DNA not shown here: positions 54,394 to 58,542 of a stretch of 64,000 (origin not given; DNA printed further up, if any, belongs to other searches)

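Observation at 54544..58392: Giant SLH-anchored surface protein carrying eight divergent tandem modules of a domain I cannot name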

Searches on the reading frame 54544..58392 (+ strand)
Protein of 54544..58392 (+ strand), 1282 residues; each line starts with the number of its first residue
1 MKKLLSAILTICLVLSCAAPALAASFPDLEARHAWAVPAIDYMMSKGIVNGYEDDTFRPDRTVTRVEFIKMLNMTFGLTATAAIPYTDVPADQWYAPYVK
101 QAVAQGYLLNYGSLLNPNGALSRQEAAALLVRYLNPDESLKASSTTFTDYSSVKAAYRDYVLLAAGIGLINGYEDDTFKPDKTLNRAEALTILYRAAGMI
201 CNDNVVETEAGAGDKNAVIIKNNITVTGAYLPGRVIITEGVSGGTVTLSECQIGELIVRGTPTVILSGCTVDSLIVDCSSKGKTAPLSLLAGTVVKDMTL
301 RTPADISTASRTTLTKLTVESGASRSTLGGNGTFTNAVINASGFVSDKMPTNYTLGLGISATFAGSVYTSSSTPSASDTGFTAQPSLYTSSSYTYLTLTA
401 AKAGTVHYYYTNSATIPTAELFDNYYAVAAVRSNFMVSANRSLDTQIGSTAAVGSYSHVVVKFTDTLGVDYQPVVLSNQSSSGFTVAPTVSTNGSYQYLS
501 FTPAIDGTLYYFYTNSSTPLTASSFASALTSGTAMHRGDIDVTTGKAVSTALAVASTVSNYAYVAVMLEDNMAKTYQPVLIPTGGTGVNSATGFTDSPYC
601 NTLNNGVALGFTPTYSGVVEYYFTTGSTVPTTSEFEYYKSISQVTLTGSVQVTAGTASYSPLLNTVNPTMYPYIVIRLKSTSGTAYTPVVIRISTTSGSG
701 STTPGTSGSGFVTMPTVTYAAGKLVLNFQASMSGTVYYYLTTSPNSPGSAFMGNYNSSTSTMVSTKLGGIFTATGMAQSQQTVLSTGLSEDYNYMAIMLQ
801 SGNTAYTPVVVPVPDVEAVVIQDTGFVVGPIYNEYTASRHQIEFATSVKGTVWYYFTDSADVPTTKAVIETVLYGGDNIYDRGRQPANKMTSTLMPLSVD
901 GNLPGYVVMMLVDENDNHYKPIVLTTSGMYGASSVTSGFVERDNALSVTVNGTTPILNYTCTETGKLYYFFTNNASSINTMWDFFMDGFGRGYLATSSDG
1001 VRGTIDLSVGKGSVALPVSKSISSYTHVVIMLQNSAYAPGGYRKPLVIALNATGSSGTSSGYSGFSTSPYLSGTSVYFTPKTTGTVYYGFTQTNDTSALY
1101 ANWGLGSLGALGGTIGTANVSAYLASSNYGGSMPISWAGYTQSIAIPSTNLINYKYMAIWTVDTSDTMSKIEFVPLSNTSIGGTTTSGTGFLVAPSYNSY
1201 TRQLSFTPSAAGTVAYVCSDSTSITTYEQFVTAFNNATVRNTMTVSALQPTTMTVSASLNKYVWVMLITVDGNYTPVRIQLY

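Call 3: search_protein_families(library=pfam, proteins=[window:54544-58389:+], max_evalue=1)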
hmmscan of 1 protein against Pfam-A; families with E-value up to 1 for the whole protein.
window:54544-58389:+ (1282 aa): 1 family
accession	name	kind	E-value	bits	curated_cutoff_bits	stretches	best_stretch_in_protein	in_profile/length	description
PF00395.25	SLH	-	7.6e-32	109.5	20.8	3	25-68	1-43/44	S-layer homology domain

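Call 4: search_protein_families(library=ncbifam, proteins=[window:54544-58389:+], max_evalue=1)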
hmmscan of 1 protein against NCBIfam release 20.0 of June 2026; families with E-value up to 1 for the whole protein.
window:54544-58389:+ (1282 aa): 1 family
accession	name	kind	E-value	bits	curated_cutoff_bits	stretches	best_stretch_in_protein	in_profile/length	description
NF033190.2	inl_like_NEAT_1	exception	4.4e-10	38.5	1275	2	39-102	654-719/754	NEAT domain-containing leucine-rich repeat protein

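Call 11: find_homologous_proteins(query=window:55141-58389:+, max_evalue=0.001)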
Query window:55141-58389:+ (1083 aa): 22 proteins with E <= 0.001 among 8000 candidates.
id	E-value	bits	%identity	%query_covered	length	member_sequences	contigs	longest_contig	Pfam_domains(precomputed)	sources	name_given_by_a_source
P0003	0.0e+0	2155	92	100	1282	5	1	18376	PF00395.26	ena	-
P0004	0.0e+0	2079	89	100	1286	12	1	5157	PF00395.26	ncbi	-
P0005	0.0e+0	1854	80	100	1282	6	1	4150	PF00395.26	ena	-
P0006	0.0e+0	1235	57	100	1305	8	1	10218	PF00395.26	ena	-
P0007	0.0e+0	1223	55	100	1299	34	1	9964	PF00395.26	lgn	-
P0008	0.0e+0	1208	55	100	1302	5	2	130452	PF00395.26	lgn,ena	-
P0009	0.0e+0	1200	54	100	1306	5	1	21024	PF00395.26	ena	-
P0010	0.0e+0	1197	54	100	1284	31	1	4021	PF00395.26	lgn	-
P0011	0.0e+0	1190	54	100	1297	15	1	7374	PF00395.26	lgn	-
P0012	0.0e+0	1063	50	100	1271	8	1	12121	PF00395.26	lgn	-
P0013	5.9e-263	893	71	56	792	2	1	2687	PF00395.26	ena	-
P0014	2.6e-185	636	39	99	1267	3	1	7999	PF00395.26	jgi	-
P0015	8.2e-183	628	37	99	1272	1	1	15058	PF00395.26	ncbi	-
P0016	1.3e-166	574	35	99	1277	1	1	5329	PF00395.26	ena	-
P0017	6.1e-161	556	37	99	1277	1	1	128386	PF00395.26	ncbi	-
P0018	2.1e-159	551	37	94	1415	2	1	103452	PF00395.26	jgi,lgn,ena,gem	-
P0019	4.0e-149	517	34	99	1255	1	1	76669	PF00395.26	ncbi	-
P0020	6.2e-142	493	34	99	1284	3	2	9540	PF00395.26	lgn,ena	-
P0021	1.2e-133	465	32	98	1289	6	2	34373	PF00395.26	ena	-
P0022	6.2e-107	377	28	99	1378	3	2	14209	PF00395.26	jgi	-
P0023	2.7e-63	233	29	72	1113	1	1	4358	PF00395.26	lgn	-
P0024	5.4e-57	212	30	66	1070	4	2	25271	PF00395.26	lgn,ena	-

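Call 21: find_encoding_contigs(protein=P0008, flank=6000, max_places=3)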
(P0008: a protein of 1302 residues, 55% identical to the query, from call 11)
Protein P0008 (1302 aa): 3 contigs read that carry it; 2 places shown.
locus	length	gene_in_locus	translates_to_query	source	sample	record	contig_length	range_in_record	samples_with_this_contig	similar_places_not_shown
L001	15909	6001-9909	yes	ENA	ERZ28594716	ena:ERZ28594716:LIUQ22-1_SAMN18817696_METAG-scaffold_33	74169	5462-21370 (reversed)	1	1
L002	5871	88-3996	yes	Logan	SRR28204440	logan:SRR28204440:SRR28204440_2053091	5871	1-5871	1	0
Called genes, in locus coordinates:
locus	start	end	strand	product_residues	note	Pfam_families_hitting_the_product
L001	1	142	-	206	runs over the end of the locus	PF13189:Cytidylate_kin2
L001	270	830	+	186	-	PF01648:ACPS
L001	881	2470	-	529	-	PF00009:GTP_EFTU, PF01926:MMR_HSR1 (weak), PF22042:EF-G_D2, PF03144:GTP_EFTU_D2 (weak), PF16658:RF3_C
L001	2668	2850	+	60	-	-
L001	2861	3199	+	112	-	PF04266:ASCH (weak)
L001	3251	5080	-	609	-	PF14262:Cthe_2159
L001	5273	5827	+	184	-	PF03167:UDG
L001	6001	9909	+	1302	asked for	PF00395:SLH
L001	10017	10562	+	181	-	-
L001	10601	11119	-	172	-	PF00149:Metallophos, PF12850:Metallophos_2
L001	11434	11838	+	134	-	-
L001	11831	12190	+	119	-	-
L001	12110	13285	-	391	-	-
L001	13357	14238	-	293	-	-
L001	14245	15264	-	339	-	PF13616:Rotamase_3, PF00639:Rotamase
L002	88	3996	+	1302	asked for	PF00395:SLH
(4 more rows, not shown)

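Call 24: find_related_loci(query=A3, collection=genome_contigs, flank=5000)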
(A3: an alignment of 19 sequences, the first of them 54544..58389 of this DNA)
Query A3 (1282 aa) in genome_contigs; peptide patterns used: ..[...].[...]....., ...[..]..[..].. (x = any residue, [..] = any of these).
79 stretches matched a pattern; 53 encode a relative of the query (tblastn E <= 1e-3); 53 distinct loci.
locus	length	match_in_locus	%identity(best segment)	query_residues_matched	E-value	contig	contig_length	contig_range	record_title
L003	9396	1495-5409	63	1-1282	0e+0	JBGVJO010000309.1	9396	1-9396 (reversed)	MAG: Eubacteriales bacterium isolate fecal_MAG_11 fecal_MAG_11_contig_0309, whole genome shotgun sequence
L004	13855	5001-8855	57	1-1281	0e+0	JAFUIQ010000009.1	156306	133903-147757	MAG: Clostridia bacterium isolate RGIG4529 Roe_deer_Rectum-1__c2769, whole genome shotgun sequence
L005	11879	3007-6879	54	1-1281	0e+0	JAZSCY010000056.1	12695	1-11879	MAG: Eubacteriales bacterium isolate T1900044602_TS20190068.MAGScoT_cleanbin_000033 SGB_705_k141_184783, whole genome sh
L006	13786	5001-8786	43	35-1281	0e+0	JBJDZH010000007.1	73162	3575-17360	MAG: Eubacteriales bacterium isolate LOHA39_bin.046 NODE_161_length_73162_cov_16.355274, whole genome shotgun sequence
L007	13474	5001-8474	39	1-1281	0e+0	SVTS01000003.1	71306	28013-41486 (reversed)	MAG: Oscillospiraceae bacterium isolate SIG701 NODE_9164_length_71306_cov_2.106338, whole genome shotgun sequence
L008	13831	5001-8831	38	1-1282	0e+0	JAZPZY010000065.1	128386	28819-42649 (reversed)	MAG: Eubacteriales bacterium isolate T1900044644_TS20190110.MAGScoT_cleanbin_000004 SGB_1318_k141_527294, whole genome s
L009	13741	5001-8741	36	24-1281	0e+0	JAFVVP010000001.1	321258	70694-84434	MAG: Clostridia bacterium isolate RGIG5435 Sheep_Colon-4__c28, whole genome shotgun sequence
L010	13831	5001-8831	37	1-1282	0e+0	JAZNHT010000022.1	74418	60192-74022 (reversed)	MAG: Eubacteriales bacterium isolate T1900044691_TS20190157.MAGScoT_cleanbin_000002 SGB_1749_k141_2082610, whole genome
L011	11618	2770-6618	57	1-1281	0e+0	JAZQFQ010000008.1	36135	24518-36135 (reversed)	MAG: Eubacteriales bacterium isolate T1900044632_TS20190098.MAGScoT_cleanbin_000048 SGB_1070_k141_1747617, whole genome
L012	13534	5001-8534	40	1-1281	1e-166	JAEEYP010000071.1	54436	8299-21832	MAG: Clostridiales bacterium isolate Tb.RUG.63 k141_8163277_flag=0_multi=23.0064_len=54436, whole genome shotgun sequenc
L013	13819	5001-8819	36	1-1282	0e+0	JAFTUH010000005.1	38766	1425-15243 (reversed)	MAG: Clostridia bacterium isolate RGIG4156 Roe_deer_Colon-1__c78105, whole genome shotgun sequence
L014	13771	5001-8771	36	24-1278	0e+0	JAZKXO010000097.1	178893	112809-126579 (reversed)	MAG: Eubacteriales bacterium isolate T1900045118_TC20190112.MAGScoT_cleanbin_000001 SGB_4819_k141_484526, whole genome s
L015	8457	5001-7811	34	2-1092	5e-135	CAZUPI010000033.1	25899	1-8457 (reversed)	MAG TPA_asm: uncultured Ruminococcus sp. isolate SRP222994_co1_84 genome assembly, contig: NODE_3684_length_25899_cov_5.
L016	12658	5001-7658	34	2-1095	8e-135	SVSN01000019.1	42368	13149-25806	MAG: Oscillospiraceae bacterium isolate SIG670 NODE_20123_length_42368_cov_8.333870, whole genome shotgun sequence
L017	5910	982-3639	35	2-1281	2e-135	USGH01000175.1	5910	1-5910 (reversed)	uncultured Clostridiales bacterium isolate UMGS1696 genome assembly, contig: NODE_5641_length_5910_cov_2.943768, whole g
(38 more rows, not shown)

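Call 43: find_encoding_contigs(protein=P0006, flank=10000, max_places=2)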
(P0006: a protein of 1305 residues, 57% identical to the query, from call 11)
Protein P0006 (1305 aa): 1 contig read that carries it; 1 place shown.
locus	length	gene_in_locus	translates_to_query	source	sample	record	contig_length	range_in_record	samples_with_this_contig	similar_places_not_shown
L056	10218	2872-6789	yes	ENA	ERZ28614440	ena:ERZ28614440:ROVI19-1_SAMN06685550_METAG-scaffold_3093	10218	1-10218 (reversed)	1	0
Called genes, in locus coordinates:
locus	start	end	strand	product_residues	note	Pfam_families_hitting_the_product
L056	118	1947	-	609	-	PF14262:Cthe_2159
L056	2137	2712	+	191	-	PF03167:UDG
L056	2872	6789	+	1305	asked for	PF00395:SLH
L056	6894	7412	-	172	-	PF00149:Metallophos, PF12850:Metallophos_2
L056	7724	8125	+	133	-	-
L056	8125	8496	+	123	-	-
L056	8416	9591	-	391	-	-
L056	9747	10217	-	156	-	?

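Call 44: find_encoding_contigs(protein=P0003, flank=10000, max_places=2)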
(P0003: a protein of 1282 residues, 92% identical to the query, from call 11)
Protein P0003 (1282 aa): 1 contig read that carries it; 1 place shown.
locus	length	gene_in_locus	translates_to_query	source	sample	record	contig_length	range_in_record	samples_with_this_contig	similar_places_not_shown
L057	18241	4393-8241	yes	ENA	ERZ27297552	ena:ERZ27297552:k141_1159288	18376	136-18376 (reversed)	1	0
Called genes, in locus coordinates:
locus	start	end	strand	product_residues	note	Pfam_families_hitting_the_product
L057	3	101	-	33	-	?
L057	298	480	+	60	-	-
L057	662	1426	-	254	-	PF01381:HTH_3, PF12844:HTH_19, PF13443:HTH_26 (weak), PF13560:HTH_31, PF12674:Zn_ribbon_2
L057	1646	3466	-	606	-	PF14262:Cthe_2159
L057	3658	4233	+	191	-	PF03167:UDG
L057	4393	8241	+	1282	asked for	PF00395:SLH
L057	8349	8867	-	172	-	PF00149:Metallophos, PF12850:Metallophos_2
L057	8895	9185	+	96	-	-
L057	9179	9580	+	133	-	-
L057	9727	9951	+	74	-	-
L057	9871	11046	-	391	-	-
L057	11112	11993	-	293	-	-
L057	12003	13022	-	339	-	PF13616:Rotamase_3, PF13145:Rotamase_2 (weak), PF00639:Rotamase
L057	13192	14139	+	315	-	PF02603:Hpr_kinase_N, PF07475:Hpr_kinase_C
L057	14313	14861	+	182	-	PF07155:ECF-ribofla_trS (weak), PF12822:ECF_trnsprt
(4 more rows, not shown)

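Call 45: find_encoding_contigs(protein=P0009, flank=10000, max_places=2)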
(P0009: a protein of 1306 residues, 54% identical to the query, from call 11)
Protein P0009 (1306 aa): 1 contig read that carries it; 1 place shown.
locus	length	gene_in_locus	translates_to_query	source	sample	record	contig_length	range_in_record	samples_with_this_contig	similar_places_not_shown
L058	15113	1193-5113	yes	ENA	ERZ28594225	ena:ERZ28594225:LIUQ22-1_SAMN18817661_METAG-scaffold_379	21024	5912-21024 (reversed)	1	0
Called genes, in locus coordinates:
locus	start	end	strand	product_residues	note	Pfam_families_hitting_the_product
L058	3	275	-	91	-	?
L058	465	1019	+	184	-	PF03167:UDG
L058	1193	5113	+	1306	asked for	PF00395:SLH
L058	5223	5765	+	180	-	-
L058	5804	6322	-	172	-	PF00149:Metallophos, PF12850:Metallophos_2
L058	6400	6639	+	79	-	-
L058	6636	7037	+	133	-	-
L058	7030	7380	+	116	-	-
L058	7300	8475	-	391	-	-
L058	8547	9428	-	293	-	-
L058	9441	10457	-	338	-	PF13616:Rotamase_3, PF00639:Rotamase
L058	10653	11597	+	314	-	PF02603:Hpr_kinase_N, PF07475:Hpr_kinase_C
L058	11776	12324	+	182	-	PF12822:ECF_trnsprt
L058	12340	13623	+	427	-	PF08245:Mur_ligase_M, PF02875:Mur_ligase_C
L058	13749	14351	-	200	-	PF09551:Spore_II_R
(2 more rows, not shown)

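Call 60: search_solved_structures(query=window:54544-58389:+, max_evalue=0.01)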
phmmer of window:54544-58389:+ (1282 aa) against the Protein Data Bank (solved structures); distinct sequences matched with E-value up to 0.01: 9.
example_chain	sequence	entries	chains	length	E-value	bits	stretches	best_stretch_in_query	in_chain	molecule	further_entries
9g93_A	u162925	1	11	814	3.2e-18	68.1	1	2-311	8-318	S-layer protein sap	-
6bt4_A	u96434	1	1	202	2.5e-16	61.8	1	23-193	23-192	S-layer protein sap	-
3pyw_A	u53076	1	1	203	3e-16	61.5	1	24-194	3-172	S-layer protein sap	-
8bys_A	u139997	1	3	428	9.1e-05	23.5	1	1-73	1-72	S-layer homology domain-containing protein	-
6cwc_A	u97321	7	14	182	0.00044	21.2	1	40-151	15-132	Surface (S-) layer glycoprotein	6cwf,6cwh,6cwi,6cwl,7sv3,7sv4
8bz2_A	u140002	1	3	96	0.0005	21.1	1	26-73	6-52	S-layer homology domain-containing protein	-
6cwm_A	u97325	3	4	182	0.00063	20.7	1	40-151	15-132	Surface (S-) layer glycoprotein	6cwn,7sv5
8bym_A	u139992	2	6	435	0.0036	18.2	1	26-73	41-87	S-layer homology domain-containing protein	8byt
6cwr_A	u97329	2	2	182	0.0038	18.1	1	41-151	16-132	Surface (S-) layer glycoprotein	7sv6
